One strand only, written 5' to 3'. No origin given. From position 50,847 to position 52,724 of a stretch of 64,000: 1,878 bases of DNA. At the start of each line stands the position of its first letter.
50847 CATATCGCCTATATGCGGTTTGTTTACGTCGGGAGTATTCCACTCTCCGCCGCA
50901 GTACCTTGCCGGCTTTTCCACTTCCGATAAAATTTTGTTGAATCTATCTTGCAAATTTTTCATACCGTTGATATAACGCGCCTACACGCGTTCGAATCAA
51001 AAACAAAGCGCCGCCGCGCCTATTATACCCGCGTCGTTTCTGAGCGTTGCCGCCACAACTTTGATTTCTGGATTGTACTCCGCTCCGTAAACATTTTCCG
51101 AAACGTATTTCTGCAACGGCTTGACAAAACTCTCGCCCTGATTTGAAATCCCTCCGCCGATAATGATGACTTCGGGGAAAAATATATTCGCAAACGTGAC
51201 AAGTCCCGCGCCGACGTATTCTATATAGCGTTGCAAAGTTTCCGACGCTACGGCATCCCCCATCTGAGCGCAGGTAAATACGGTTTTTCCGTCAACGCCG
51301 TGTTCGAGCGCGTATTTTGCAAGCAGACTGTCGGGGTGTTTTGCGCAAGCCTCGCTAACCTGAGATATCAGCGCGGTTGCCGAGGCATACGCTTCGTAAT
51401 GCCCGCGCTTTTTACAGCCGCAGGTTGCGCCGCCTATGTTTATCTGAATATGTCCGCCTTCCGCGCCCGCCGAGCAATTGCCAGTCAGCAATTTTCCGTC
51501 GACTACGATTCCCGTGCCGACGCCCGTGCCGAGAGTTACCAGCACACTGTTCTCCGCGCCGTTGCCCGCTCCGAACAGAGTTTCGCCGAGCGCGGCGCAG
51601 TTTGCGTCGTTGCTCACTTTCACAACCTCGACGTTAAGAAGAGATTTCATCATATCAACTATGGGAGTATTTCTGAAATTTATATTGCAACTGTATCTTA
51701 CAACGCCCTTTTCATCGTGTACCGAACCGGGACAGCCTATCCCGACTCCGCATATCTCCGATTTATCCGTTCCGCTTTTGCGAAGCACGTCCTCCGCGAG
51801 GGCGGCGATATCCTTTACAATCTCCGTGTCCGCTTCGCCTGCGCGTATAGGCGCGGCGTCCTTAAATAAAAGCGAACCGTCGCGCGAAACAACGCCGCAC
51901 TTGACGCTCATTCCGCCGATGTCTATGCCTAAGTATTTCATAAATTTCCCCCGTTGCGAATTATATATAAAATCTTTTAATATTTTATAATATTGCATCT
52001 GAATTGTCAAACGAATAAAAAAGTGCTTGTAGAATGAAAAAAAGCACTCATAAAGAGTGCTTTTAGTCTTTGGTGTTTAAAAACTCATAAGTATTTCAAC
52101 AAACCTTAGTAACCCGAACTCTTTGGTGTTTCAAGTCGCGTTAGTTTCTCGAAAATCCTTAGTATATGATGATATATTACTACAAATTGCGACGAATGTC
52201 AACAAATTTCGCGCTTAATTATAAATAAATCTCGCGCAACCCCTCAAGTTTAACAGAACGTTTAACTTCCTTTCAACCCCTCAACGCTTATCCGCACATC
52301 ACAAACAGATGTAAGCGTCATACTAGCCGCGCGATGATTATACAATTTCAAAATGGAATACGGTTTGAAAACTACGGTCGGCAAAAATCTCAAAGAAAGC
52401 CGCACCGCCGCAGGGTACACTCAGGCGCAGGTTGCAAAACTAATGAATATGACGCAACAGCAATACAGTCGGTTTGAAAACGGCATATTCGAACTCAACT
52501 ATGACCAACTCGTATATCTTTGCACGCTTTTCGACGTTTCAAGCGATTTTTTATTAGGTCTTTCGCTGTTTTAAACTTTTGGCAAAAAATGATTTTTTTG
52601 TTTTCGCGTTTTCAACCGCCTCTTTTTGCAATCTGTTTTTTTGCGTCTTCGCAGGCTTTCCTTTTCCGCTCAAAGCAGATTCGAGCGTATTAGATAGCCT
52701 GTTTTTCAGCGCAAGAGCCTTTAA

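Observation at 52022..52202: Stand-alone promoter-to-terminator unit encoding a candidate RNA of about 130 nt with two 45-nt repeats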

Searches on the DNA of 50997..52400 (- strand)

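Call 4: search_rna_families(source=window, start=51900, end=52400, threshold=evalue, max_evalue=10, show_alignments=4)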
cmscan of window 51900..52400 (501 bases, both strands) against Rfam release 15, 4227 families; matches with E-value up to 10: 8.
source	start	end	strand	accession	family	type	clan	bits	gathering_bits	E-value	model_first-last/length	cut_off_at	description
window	52032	52134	-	RF04342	Plastid-psbA-1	Cis-reg;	CL00153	21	54.3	2.8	1-114/114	no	Plastid-psbA-1 3UTR RNA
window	52034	52099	-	RF02713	MCS4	Gene; sRNA;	-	20.6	56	1.5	1-123/123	no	Mycoplasma sRNA MCS4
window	52012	52067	+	RF02427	SpF10_sRNA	Gene; sRNA;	-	20.5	60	0.24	1-57/57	no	Streptococcus sRNA SpF10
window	52032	52119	-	RF03162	TD-2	Gene; sRNA;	CL00124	19.8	48.7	2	1-98/98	no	TD-2 RNA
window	52039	52085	-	RF02438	SpF51_sRNA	Gene; sRNA;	-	19.5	50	0.5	1-45/45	no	Streptococcus sRNA SpF51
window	52040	52064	-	RF04197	mir-9457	Gene; miRNA;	-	17.9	90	1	23-47/68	no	mir-9457 microRNA precursor family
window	52040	52064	+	RF04197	mir-9457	Gene; miRNA;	-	16.7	90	2.1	23-47/68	no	mir-9457 microRNA precursor family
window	52021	52147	+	RF02970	EGFOA-assoc-1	Gene; sRNA;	-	10.6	224.5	1.7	1-250/250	no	EGFOA-assoc-1 RNA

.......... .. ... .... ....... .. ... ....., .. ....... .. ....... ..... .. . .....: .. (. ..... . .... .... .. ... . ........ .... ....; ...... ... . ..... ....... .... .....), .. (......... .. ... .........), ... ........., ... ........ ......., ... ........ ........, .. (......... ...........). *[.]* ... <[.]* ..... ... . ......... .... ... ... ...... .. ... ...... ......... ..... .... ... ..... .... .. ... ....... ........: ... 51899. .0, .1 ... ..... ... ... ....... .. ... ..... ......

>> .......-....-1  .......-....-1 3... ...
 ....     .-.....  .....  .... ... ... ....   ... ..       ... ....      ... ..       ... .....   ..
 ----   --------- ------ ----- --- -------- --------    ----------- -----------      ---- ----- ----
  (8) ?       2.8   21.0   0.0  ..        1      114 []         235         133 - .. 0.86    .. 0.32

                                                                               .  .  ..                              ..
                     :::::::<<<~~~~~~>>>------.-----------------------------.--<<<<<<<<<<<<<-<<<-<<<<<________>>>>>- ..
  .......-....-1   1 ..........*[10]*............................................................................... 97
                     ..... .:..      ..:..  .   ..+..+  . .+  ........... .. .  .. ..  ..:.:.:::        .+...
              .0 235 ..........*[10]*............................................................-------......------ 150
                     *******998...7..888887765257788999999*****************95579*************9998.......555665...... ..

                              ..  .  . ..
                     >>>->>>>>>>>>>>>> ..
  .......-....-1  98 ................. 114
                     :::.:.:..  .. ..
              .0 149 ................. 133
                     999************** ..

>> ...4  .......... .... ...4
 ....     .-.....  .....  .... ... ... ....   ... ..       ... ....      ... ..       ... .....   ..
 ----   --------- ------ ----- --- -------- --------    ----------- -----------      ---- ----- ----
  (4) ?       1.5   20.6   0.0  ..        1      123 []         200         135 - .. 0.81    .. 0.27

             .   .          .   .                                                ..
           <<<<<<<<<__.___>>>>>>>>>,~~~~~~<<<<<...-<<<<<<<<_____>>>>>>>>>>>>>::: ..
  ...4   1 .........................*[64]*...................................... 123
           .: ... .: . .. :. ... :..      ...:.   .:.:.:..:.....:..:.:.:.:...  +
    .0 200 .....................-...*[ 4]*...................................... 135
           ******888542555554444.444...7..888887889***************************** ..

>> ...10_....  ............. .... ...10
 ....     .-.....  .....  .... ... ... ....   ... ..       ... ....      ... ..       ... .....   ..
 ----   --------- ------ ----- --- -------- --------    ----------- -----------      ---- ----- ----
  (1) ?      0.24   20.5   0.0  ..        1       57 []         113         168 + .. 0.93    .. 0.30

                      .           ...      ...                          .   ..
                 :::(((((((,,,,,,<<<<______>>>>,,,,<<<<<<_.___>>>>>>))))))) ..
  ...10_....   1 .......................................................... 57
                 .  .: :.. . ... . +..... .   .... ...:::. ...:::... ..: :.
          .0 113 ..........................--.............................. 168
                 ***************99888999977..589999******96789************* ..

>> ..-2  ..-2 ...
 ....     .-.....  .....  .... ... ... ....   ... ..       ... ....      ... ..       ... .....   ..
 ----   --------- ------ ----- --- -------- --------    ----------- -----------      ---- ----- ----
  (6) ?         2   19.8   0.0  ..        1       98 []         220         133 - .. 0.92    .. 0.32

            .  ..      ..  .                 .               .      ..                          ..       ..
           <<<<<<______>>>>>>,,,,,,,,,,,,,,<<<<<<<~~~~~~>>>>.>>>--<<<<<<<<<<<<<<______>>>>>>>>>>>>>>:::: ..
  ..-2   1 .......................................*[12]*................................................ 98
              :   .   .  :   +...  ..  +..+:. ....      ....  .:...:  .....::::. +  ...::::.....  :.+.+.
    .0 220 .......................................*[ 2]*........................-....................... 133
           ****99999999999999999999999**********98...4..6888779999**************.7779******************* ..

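Call 58: search_dna_similar(query=window:52015-52352:-, collection=phages, mode=distant, max_evalue=0.01, max_rows=8)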
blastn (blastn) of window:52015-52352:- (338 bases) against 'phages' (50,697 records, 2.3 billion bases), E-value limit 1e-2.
No match.

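Call 59: search_dna_similar(query=window:52015-52352:-, collection=plasmids, mode=distant, max_evalue=0.01, max_rows=8)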
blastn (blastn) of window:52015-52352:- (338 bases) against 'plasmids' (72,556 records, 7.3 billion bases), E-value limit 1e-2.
No match.
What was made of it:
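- Tried and rejected: blastn against phage and plasmid records found no match (calls 58, 59).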

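Call 60: search_rna_families(source=L002, start=2630, end=3010, threshold=evalue, max_evalue=1)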
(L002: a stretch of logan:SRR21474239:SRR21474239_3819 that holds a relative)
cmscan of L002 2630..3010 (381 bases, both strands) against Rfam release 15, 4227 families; matches with E-value up to 1: 3.
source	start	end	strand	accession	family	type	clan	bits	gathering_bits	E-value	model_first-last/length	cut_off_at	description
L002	2783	2847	+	RF02425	SpF01_sRNA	Gene; sRNA;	-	26.1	55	0.14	1-80/80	no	Streptococcus sRNA SpF01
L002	2818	2838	+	RF04197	mir-9457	Gene; miRNA;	-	17.5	90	0.99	25-45/68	no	mir-9457 microRNA precursor family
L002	2818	2838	-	RF04197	mir-9457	Gene; miRNA;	-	17.5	90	0.99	25-45/68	no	mir-9457 microRNA precursor family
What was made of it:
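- On Any Rfam 15 family: Calls 4 and 60: the best hits score 10-26 bits against thresholds of 48 bits or more, with E between 0.14 and 2.8.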

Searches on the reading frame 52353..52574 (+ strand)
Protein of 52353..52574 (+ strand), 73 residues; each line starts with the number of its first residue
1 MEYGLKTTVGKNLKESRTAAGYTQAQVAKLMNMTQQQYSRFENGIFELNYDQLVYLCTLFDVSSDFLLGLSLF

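Call 13: search_protein_families(library=pfam, proteins=[window:52353-52574:+])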
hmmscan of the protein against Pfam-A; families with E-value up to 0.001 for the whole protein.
window:52353-52574:+ (73 aa): 4 families
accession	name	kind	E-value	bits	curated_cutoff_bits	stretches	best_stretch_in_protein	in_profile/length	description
PF01381.28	HTH_3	-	1.5e-11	44.6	23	1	13-67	1-55/55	Helix-turn-helix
PF13560.12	HTH_31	-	1.9e-09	38.1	27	1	10-63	3-57/64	Helix-turn-helix domain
PF12844.13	HTH_19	-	1.6e-06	28.3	30.2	1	10-67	1-58/64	Helix-turn-helix domain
PF13744.12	HTH_37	-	0.0003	21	27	1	5-47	15-57/80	Helix-turn-helix domain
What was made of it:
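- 52353..52574 (+): 73-aa XRE-type HTH gene, transcribed divergently from the RNA. It is an insertion specific to this genome (context). Call 13 (HTH_3).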

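Call 37: find_homologous_proteins(query=window:52353-52574:+)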
Query window:52353-52574:+ (73 aa): 541 proteins with E <= 0.001 among 543 candidates; the best 120 are listed.
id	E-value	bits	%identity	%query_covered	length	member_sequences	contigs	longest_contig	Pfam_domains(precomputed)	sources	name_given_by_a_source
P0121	3.8e-40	152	100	100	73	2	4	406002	PF12844.14,PF01381.29,PF13560.13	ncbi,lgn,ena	-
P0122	4.4e-27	111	74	93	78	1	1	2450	PF12844.14,PF01381.29,PF13560.13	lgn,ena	-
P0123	2.7e-26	108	75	92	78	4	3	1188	PF12844.14,PF01381.29,PF13560.13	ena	-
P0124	5.3e-26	108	72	95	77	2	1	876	PF12844.14,PF01381.29,PF13560.13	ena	-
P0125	6.1e-26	107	68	100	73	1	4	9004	PF12844.14,PF01381.29,PF13560.13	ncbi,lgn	-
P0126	8.0e-26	107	72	95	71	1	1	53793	PF12844.14,PF01381.29,PF13560.13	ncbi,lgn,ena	-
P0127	9.1e-26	107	74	89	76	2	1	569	PF12844.14,PF01381.29,PF13560.13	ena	-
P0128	1.7e-25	106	73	90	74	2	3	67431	PF12844.14,PF01381.29,PF13560.13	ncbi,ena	-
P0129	1.8e-25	106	67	100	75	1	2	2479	PF12844.14,PF01381.29,PF13560.13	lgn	-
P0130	2.1e-25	106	67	100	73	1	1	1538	PF12844.14,PF01381.29,PF08667.17,PF13560.13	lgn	-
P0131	2.2e-25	106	71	95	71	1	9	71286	PF12844.14,PF01381.29,PF13560.13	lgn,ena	-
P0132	2.4e-25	105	64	100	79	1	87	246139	PF12844.14,PF01381.29,PF13560.13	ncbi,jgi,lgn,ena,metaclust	metaclust:\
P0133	2.5e-25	105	64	100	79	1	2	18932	PF12844.14,PF01381.29,PF13560.13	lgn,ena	-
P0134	3.0e-25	105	70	95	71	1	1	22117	PF12844.14,PF01381.29,PF13560.13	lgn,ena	-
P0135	3.2e-25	105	68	100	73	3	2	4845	PF12844.14,PF01381.29,PF13560.13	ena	-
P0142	5.0e-25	104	70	100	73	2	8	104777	PF12844.14,PF01381.29,PF13560.13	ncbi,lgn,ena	-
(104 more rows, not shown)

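Call 38: find_encoding_contigs(protein=P0142, flank=2000, max_places=3)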
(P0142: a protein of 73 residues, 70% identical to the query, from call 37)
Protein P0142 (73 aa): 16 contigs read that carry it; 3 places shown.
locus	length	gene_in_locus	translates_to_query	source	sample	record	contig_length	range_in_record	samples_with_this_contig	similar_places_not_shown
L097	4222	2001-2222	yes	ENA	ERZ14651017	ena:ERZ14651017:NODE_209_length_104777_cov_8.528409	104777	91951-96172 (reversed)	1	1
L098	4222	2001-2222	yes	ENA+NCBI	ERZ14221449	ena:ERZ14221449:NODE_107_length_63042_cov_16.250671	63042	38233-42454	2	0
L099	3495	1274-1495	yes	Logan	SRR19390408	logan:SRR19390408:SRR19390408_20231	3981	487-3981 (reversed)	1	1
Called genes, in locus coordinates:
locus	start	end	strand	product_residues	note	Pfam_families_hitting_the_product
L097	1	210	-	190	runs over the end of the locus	PF01765:RRF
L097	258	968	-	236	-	PF00696:AA_kinase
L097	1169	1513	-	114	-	-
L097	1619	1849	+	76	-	PF01381:HTH_3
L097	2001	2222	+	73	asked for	PF12844:HTH_19, PF13560:HTH_31, PF01381:HTH_3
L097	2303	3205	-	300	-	PF00889:EF_TS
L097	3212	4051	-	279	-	PF00318:Ribosomal_S2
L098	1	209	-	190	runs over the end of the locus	PF01765:RRF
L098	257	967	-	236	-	PF00696:AA_kinase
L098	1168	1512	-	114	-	-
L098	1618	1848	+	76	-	PF01381:HTH_3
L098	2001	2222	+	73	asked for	PF12844:HTH_19, PF13560:HTH_31, PF01381:HTH_3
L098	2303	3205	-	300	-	PF00889:EF_TS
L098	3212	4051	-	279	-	PF00318:Ribosomal_S2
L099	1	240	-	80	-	?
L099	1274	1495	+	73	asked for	PF12844:HTH_19, PF13560:HTH_31, PF01381:HTH_3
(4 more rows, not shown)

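Call 39: find_encoding_contigs(protein=P0126, flank=2000, max_places=2)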
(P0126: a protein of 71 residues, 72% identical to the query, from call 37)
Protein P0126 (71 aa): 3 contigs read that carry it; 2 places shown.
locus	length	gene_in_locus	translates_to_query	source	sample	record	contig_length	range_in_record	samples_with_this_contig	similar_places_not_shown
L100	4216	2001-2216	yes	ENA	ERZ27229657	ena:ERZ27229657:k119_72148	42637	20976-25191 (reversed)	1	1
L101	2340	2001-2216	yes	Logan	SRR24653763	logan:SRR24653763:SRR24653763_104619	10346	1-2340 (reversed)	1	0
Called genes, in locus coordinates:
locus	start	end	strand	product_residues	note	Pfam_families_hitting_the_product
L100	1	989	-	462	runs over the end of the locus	PF13941:MutL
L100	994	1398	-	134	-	PF02310:B12-binding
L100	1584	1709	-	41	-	-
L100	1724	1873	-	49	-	-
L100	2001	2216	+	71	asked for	PF13560:HTH_31 (weak), PF12844:HTH_19, PF01381:HTH_3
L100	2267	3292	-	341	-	PF00044:Gp_dh_N, PF02800:Gp_dh_C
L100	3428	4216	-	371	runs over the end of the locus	PF02073:Peptidase_M29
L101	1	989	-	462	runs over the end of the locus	PF13941:MutL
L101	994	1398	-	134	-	PF02310:B12-binding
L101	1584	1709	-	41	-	-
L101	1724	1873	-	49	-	-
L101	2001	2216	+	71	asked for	PF13560:HTH_31 (weak), PF12844:HTH_19, PF01381:HTH_3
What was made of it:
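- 52353..52574 (+): Its homologues sit in unrelated contexts (calls 38, 39).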
